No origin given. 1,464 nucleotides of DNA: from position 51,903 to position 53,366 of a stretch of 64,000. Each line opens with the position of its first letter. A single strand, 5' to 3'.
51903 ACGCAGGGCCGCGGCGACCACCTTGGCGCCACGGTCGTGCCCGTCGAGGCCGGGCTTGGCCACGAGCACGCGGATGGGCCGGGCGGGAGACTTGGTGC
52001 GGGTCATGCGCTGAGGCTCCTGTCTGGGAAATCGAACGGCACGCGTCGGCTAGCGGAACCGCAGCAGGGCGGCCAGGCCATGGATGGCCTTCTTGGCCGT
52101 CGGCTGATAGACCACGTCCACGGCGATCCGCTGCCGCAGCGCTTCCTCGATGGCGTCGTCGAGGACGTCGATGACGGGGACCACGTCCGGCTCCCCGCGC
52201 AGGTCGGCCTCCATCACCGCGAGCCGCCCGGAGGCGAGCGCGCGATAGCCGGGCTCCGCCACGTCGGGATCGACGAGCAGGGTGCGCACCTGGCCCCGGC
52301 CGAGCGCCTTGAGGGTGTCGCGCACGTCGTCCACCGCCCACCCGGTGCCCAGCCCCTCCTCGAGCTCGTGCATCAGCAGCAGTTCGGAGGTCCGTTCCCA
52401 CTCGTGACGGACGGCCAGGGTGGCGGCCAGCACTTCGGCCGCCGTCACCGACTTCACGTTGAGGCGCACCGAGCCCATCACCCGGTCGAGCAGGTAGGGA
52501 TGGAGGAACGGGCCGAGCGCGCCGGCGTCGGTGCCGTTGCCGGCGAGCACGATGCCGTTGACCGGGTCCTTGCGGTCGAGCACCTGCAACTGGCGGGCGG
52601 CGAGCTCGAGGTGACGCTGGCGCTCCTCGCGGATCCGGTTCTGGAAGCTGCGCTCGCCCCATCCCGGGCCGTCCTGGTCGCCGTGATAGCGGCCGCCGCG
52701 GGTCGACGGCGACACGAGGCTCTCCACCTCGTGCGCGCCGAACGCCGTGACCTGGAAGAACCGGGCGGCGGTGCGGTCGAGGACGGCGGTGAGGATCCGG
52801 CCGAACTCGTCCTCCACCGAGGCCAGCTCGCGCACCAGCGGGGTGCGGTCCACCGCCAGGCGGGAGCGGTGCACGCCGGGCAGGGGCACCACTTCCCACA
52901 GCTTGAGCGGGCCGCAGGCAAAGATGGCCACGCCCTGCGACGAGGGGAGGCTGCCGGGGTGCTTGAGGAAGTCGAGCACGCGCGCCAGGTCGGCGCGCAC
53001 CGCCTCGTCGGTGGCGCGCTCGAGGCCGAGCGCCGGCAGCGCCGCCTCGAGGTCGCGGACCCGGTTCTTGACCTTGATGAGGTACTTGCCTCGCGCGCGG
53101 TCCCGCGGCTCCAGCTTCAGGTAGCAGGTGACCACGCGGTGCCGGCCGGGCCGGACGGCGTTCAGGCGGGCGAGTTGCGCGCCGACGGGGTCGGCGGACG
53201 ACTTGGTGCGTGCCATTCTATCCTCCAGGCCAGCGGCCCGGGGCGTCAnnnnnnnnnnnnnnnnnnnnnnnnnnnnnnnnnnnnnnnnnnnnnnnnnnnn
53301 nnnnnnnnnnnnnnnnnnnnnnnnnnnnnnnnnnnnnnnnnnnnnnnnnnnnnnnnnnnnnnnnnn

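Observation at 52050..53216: eRF1/Pelota-like gene inserted between the large and small subunit genes of a B12-dependent acyl-CoA mutase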

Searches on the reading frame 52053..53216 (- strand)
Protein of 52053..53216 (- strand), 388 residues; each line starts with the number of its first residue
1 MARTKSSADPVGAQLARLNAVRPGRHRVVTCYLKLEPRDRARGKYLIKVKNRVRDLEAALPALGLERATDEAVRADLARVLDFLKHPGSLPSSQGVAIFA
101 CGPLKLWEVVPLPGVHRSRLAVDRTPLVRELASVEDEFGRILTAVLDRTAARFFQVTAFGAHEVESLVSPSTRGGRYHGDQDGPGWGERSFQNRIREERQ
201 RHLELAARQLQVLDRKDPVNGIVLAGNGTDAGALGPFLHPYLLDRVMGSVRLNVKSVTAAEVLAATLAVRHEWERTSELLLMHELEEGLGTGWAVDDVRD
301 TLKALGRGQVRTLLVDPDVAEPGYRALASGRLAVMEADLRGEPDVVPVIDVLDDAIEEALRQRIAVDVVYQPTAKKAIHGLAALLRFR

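Call 4: search_protein_families(library=pfam, proteins=[window:52053-53216:-], max_evalue=1)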
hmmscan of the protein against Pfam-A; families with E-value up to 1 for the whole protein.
window:52053-53216:- (388 aa): 3 families
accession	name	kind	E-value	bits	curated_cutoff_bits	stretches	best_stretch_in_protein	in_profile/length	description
PF18854.6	baeRF_family10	-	1.6e-12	48.4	27.1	1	126-269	1-141/143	Bacterial archaeo-eukaryotic release factor family 10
PF18844.6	baeRF_family2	-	0.001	19.6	26.9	1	141-246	2-103/149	Bacterial archaeo-eukaryotic release factor family 2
PF08823.16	PG_binding_2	-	0.22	12.3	21.1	0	43-78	8-48/74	Putative peptidoglycan binding domain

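Call 5: search_protein_families(library=ncbifam, proteins=[window:52053-53216:-], max_evalue=1)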
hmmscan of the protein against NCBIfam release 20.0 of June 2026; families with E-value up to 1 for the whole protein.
window:52053-53216:- (388 aa): 3 families
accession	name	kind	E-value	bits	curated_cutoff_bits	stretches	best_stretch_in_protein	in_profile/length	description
NF052288.1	MSMEG_1130_fam_RHF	equivalog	5e-11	42.2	480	1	25-387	17-387/387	MSMEG_1130 family ribosome hibernation factor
NF052287.1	AOC03_06830_fam_RHF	equivalog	2e-07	30.8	330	1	47-386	31-360/361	AOC03_06830 family ribosome hibernation factor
NF052289.1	Rv2629_fam_RHF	equivalog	1.3e-05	24.6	320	1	137-387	109-357/357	Rv2629 family ribosome hibernation factor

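Call 6: search_solved_structures(query=window:52053-53216:-, max_evalue=10, show_alignments=3)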
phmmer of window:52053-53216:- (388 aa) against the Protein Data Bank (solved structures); distinct sequences matched with E-value up to 10: 4.
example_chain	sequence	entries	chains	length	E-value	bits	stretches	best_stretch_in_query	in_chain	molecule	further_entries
4crm_X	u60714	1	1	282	0.14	14.7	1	193-318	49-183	EUKARYOTIC PEPTIDE CHAIN RELEASE FACTOR SUBUNIT 1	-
4crn_X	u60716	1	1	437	0.25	13.9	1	191-318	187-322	ERF1 IN RIBOSOME-BOUND ERF1-ERF3-GDPNP COMPLEX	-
8ip8_bl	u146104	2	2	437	0.99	12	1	263-345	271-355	eukaryotic release factor 1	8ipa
3rgv_C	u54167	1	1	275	1.1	11.8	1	180-293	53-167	H-2 class I histocompatibility antigen, K-B alpha chain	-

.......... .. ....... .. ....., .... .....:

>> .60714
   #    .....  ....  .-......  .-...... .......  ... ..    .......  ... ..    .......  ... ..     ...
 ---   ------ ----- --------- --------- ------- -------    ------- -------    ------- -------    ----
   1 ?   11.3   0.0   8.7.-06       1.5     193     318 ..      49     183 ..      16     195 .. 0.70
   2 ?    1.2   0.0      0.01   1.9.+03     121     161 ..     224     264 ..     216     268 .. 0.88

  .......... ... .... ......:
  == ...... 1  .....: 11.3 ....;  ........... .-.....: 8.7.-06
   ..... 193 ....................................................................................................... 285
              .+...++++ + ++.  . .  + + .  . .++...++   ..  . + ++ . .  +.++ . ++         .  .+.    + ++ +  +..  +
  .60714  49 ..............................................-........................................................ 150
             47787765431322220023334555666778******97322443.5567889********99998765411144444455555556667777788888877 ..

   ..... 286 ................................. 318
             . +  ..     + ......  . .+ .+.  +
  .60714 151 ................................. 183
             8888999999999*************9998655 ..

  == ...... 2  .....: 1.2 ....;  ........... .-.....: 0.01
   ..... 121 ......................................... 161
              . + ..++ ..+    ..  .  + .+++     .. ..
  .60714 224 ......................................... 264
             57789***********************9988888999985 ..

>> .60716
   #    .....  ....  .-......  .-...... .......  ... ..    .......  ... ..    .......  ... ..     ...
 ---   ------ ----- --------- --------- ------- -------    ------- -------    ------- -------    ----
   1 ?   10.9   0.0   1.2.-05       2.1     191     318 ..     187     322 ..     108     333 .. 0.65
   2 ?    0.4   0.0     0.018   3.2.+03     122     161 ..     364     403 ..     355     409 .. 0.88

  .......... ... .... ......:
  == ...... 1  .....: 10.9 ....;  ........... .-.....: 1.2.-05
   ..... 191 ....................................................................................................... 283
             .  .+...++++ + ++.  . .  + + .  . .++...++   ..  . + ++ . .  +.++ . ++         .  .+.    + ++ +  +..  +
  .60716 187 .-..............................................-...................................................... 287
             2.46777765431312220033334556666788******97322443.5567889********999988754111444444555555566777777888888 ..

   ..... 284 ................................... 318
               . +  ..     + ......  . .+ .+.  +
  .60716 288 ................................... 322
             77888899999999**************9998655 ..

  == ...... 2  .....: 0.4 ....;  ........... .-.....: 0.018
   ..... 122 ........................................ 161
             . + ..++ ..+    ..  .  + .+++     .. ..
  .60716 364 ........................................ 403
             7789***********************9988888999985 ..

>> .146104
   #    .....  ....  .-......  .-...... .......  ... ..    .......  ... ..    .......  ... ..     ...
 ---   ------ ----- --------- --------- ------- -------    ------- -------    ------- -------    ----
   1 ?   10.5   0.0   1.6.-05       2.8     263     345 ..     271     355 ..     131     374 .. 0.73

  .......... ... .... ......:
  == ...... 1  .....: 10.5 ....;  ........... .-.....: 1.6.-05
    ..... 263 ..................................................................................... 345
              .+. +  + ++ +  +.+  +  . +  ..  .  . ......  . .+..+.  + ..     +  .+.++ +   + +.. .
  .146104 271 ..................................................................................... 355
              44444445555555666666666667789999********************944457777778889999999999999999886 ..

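Call 11: find_homologous_proteins(query=window:52053-53216:-, max_evalue=0.001)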
Query window:52053-53216:- (388 aa): 2443 proteins with E <= 0.001 among 8000 candidates; the best 120 are listed.
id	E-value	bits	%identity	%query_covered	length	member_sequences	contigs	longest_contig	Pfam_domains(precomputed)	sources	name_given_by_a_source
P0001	1.8e-239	812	95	100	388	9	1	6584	PF18854.7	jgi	jgi:peptide subunit release factor 1 (eRF1)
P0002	2.7e-225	766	90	100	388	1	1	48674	PF18854.7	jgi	-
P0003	1.8e-223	760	89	100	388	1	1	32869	PF18854.7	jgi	-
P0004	4.0e-223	759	90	100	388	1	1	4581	PF18854.7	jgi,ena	jgi:peptide subunit release factor 1 (eRF1)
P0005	7.6e-223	758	89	100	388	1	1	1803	PF18854.7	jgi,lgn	-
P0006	2.5e-207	707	83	100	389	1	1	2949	PF18854.7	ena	-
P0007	4.4e-207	706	83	100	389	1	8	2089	PF18854.7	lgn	-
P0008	5.9e-207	705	82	100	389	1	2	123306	PF18854.7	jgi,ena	-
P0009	1.4e-206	704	83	100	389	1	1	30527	PF18854.7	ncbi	-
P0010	6.8e-205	699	82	100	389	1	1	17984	PF18854.7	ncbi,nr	ncbi:MAG TPA: hypothetical protein PK948_01635 [Gemmatimonadales bacterium]|nr:hypothetical protein 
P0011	1.0e-204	698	83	100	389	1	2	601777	PF18854.7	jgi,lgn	jgi:peptide chain release factor subunit 1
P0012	2.9e-204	697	82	100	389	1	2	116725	PF18854.7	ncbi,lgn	-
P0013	3.5e-204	696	83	100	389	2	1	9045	PF18854.7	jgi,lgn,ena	-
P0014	3.3e-203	693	82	100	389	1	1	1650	PF18854.7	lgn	-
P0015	7.2e-203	692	81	100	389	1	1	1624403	PF18854.7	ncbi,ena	-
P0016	1.2e-202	691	81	100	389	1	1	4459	PF18854.7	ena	-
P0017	1.5e-202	691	81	100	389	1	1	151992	PF18854.7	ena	-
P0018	2.3e-202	690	81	100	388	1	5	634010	PF18854.7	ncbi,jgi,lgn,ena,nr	ncbi:MAG TPA: hypothetical protein PLI70_08265 [Gemmatimonadales bacterium]|nr:hypothetical protein 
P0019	5.1e-202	689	81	100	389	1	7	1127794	PF18854.7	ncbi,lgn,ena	-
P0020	1.0e-201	688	83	97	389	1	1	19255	PF18854.7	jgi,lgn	jgi:peptide chain release factor subunit 1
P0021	1.4e-201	688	81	100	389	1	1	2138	PF18854.7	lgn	-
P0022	1.8e-201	687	81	100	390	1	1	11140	PF18854.7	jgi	-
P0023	1.9e-201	687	81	100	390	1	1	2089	PF18854.7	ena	-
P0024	2.4e-201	687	81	100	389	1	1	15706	PF18844.7,PF18854.7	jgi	jgi:peptide chain release factor subunit 1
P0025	7.9e-201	685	80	100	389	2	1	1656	PF18854.7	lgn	-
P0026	1.9e-200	684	80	100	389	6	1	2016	PF18854.7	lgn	-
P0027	2.1e-200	684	80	100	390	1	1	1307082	PF18854.7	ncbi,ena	-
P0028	2.7e-200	684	80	100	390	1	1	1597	PF18854.7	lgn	-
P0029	4.7e-200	683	80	100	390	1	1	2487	PF18854.7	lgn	-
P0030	7.2e-200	682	80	99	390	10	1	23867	PF18854.7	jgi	-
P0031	7.8e-200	682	80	100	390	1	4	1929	PF18854.7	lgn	-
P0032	2.1e-199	681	80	100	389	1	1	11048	PF18854.7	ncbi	-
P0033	9.6e-199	678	80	100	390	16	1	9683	PF18854.7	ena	-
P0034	2.0e-198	677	79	100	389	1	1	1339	PF18854.7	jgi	jgi:peptide subunit release factor 1 (eRF1)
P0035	3.2e-198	677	79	100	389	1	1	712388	PF18854.7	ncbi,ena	-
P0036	2.2e-196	671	79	100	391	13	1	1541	PF18854.7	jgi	-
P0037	5.4e-196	669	78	100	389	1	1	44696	PF18854.7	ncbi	-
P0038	2.4e-195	667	79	100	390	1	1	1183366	PF18854.7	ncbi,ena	-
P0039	8.0e-194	662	80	100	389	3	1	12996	PF18854.7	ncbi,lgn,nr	ncbi:MAG TPA: hypothetical protein VFV65_01415 [Gemmatimonadales bacterium]|nr:hypothetical protein 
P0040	1.6e-193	661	77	100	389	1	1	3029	PF18854.7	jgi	-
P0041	4.9e-191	653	77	100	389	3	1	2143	PF18854.7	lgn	-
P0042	3.3e-186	637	76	100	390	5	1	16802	PF18854.7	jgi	-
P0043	2.7e-184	631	76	100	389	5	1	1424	PF18854.7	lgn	-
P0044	4.8e-178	610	72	100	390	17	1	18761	PF18854.7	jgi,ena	jgi:peptide chain release factor subunit 1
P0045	6.4e-178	610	74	100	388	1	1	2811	PF18854.7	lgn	-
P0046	6.7e-176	603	71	100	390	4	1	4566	PF18854.7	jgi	jgi:peptide subunit release factor 1 (eRF1)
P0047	2.8e-175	601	70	100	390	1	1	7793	PF18854.7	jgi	jgi:peptide chain release factor subunit 1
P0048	2.6e-151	522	64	99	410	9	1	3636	PF18844.7,PF18854.7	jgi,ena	-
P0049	6.7e-151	521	64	97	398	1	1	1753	PF18844.7,PF18854.7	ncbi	-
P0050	6.8e-151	521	63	100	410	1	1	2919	PF18844.7,PF18854.7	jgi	jgi:peptide subunit release factor 1 (eRF1)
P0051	1.8e-150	520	81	76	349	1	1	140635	PF18854.7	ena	-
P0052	2.1e-150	519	63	97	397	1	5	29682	PF18844.7,PF18854.7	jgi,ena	jgi:peptide subunit release factor 1 (eRF1)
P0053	2.5e-150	519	63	97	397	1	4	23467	PF18844.7,PF18854.7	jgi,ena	jgi:peptide subunit release factor 1 (eRF1)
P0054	1.0e-149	517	63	98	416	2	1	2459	PF18844.7,PF18854.7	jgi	jgi:peptide chain release factor subunit 1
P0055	1.1e-149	517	62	99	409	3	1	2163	PF18854.7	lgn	-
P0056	1.3e-149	517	64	97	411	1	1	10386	PF18845.7,PF18854.7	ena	-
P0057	1.5e-149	517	63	97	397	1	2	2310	PF18844.7,PF18854.7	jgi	jgi:peptide subunit release factor 1 (eRF1)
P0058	1.7e-149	516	64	97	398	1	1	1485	PF18844.7,PF18854.7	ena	-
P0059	2.3e-149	516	64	97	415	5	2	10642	PF18844.7,PF18854.7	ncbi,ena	-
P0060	2.3e-149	516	63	97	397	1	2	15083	PF18844.7,PF18854.7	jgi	jgi:peptide subunit release factor 1 (eRF1)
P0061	2.4e-149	516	63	97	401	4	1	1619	PF18844.7,PF18854.7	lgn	-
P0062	2.5e-149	516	63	99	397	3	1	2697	PF18845.7,PF18854.7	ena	-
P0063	2.5e-149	516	64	98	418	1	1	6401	PF18844.7,PF18854.7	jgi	jgi:peptide subunit release factor 1 (eRF1)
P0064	2.7e-149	516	62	99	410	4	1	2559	PF18854.7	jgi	jgi:peptide subunit release factor 1 (eRF1)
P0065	4.0e-149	515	63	97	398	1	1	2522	PF18844.7,PF18854.7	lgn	-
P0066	4.1e-149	515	63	98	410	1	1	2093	PF18854.7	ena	-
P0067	4.4e-149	515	63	100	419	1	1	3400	PF18854.7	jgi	jgi:peptide subunit release factor 1 (eRF1)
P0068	6.1e-149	515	62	100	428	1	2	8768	PF18844.7,PF18854.7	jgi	jgi:peptide chain release factor subunit 1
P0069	7.1e-149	514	64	97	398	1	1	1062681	PF18844.7,PF18854.7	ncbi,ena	-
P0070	7.5e-149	514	63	97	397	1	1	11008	PF18844.7,PF18854.7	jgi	jgi:peptide subunit release factor 1 (eRF1)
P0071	7.6e-149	514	63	97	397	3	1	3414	PF18844.7,PF18854.7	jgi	jgi:peptide subunit release factor 1 (eRF1)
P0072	8.9e-149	514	63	97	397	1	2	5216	PF18844.7,PF18854.7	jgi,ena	jgi:peptide subunit release factor 1 (eRF1)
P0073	9.3e-149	514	62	99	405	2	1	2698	PF18845.7,PF18854.7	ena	-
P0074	9.5e-149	514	62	99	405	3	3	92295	PF18854.7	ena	-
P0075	1.0e-148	514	62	99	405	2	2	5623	PF18854.7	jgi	-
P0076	1.2e-148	514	63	99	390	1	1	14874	PF18844.7,PF18854.7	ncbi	-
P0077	1.3e-148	514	63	97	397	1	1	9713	PF18844.7,PF18854.7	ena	-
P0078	1.3e-148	513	64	97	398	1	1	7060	PF18844.7,PF18854.7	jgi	jgi:peptide subunit release factor 1 (eRF1)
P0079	1.4e-148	513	62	99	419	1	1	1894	PF18844.7,PF18854.7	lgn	-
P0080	1.4e-148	513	63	97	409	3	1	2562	PF18844.7,PF18854.7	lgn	-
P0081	1.7e-148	513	64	96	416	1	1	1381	PF18854.7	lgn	-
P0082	2.1e-148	513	62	99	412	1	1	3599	PF18854.7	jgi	jgi:peptide chain release factor subunit 1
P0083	2.2e-148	513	62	99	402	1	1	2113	PF18844.7,PF18854.7,PF18859.7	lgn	-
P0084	2.5e-148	513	62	99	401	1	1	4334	PF18844.7,PF18854.7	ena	-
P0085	3.5e-148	512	62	99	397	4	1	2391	PF18845.7,PF18854.7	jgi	jgi:peptide subunit release factor 1 (eRF1)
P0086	3.7e-148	512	63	98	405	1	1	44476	PF18845.7,PF18854.7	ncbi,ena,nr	ncbi:MAG TPA: hypothetical protein VFT04_13470 [Gemmatimonadales bacterium]|nr:hypothetical protein 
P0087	4.1e-148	512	63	97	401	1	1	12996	PF18844.7,PF18854.7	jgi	jgi:peptide subunit release factor 1 (eRF1)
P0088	5.4e-148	511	63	97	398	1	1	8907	PF18844.7,PF18854.7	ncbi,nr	ncbi:MAG TPA: hypothetical protein VFR72_02865 [Gemmatimonadales bacterium]|nr:hypothetical protein 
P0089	5.9e-148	511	62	99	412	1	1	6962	PF18854.7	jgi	jgi:peptide chain release factor subunit 1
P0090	5.9e-148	511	62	99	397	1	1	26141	PF18844.7,PF18854.7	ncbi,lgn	-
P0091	6.7e-148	511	64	96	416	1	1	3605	PF18854.7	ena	-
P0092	8.5e-148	511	64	97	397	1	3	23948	PF18844.7,PF18854.7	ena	-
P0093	9.3e-148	511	62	99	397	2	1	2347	PF18845.7,PF18844.7,PF18854.7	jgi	jgi:peptide subunit release factor 1 (eRF1)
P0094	1.0e-147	511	63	96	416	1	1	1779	PF18854.7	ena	-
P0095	1.0e-147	511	62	97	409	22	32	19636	PF18844.7,PF18854.7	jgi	jgi:peptide chain release factor subunit 1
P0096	1.2e-147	510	63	96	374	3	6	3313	PF18844.7,PF18854.7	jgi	jgi:peptide subunit release factor 1 (eRF1)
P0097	1.3e-147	510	61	99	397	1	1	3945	PF18854.7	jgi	jgi:peptide subunit release factor 1 (eRF1)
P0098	1.3e-147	510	63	97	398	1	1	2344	PF18844.7,PF18854.7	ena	-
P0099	1.3e-147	510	64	97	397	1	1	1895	PF18844.7,PF18854.7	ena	-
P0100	1.5e-147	510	63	98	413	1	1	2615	PF18844.7,PF18854.7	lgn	-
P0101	1.8e-147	510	62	99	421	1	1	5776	PF18844.7,PF18854.7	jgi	jgi:peptide subunit release factor 1 (eRF1)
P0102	2.0e-147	510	62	99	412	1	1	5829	PF18854.7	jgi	jgi:peptide chain release factor subunit 1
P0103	2.5e-147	509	61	99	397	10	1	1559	PF18844.7,PF18854.7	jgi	jgi:peptide subunit release factor 1 (eRF1)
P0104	2.5e-147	509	63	97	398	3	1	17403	PF18844.7,PF18854.7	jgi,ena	-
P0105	2.9e-147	509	61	98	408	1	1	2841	PF18844.7,PF18854.7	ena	-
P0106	3.1e-147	509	62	99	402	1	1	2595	PF18844.7,PF18854.7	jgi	-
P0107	3.2e-147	509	63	97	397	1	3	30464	PF18844.7,PF18854.7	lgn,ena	-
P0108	4.0e-147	509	63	97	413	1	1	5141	PF18844.7,PF18854.7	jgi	jgi:peptide chain release factor subunit 1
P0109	4.0e-147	509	64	97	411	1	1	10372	PF18844.7,PF18854.7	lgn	-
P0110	4.9e-147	508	63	97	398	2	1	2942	PF18844.7,PF18854.7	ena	-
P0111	5.2e-147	508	61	97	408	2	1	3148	PF18844.7,PF18854.7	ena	-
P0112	5.6e-147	508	61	99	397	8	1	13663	PF18854.7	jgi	jgi:peptide subunit release factor 1 (eRF1)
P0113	5.8e-147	508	61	99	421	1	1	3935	PF18854.7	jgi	jgi:peptide subunit release factor 1 (eRF1)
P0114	5.8e-147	508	62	99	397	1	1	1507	PF18854.7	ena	-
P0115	5.9e-147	508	63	98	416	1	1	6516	PF18844.7,PF18854.7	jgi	jgi:peptide subunit release factor 1 (eRF1)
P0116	6.0e-147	508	62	99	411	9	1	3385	PF18845.7,PF18844.7,PF18854.7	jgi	jgi:peptide subunit release factor 1 (eRF1)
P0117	6.1e-147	508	62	99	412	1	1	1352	PF18854.7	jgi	jgi:peptide chain release factor subunit 1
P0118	6.5e-147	508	63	97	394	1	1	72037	PF10116.15,PF18844.7,PF18854.7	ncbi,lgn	-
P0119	7.1e-147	508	62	99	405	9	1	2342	PF18845.7,PF18854.7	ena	-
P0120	7.7e-147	508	61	99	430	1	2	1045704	PF18844.7,PF18854.7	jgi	jgi:peptide subunit release factor 1 (eRF1)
